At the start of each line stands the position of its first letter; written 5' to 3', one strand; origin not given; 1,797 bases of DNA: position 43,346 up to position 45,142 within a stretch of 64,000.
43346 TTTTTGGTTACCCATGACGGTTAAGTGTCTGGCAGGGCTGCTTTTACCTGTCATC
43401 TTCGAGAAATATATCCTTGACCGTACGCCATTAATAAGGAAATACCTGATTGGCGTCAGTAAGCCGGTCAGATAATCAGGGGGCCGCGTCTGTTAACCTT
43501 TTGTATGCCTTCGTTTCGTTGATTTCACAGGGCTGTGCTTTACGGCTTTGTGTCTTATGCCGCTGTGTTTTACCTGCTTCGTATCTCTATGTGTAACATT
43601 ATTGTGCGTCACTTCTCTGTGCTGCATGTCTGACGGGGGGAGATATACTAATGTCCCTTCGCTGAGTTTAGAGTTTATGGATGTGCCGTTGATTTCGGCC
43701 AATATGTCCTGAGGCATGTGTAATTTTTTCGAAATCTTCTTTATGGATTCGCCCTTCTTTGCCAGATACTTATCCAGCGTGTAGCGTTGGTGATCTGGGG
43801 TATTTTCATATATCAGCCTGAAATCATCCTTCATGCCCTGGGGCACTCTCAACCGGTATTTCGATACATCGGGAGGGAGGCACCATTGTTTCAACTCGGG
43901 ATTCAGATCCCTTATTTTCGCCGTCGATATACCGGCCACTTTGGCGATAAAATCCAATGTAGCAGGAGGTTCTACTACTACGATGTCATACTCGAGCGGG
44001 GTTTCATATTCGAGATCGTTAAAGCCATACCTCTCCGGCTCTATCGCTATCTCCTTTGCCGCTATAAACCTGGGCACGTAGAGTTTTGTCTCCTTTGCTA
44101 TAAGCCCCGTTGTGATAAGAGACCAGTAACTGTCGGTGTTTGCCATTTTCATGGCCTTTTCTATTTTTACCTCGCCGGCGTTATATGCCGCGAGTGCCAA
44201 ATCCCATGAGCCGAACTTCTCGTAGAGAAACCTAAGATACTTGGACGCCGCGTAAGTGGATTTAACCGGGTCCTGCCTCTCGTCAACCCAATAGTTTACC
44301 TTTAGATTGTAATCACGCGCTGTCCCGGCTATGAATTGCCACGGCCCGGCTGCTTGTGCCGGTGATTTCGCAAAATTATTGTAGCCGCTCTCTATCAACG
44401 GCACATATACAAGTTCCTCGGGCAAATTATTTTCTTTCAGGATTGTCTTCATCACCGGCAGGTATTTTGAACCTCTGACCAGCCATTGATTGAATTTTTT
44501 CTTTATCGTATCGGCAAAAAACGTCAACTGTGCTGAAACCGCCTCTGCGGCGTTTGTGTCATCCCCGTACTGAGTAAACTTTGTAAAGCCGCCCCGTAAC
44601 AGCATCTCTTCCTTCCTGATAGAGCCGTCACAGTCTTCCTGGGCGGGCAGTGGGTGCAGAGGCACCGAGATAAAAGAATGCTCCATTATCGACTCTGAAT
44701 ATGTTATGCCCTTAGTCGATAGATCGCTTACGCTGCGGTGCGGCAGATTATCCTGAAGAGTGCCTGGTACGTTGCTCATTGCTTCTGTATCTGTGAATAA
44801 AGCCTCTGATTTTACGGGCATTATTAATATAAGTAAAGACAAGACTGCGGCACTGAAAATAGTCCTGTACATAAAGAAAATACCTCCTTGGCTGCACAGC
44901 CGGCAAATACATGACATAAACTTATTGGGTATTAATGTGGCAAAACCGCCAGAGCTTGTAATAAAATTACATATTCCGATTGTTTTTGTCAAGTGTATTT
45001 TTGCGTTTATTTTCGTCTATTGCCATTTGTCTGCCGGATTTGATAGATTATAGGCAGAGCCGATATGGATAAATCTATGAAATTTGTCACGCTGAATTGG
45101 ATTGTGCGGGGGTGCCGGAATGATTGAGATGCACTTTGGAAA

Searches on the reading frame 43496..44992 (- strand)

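Call 73: search_protein_families(library=pfam, proteins=[window:43496-44992:-], max_evalue=0.001)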
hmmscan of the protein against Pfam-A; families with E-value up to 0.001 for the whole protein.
window:43496-44992:- (499 aa): 2 families
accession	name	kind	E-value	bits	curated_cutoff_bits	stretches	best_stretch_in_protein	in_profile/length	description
PF01464.25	SLT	-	2.1e-25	89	21.3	1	184-290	7-114/117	Transglycosylase SLT domain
PF01476.26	LysM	-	5.8e-06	26.6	20.9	0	412-447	4-38/43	LysM domain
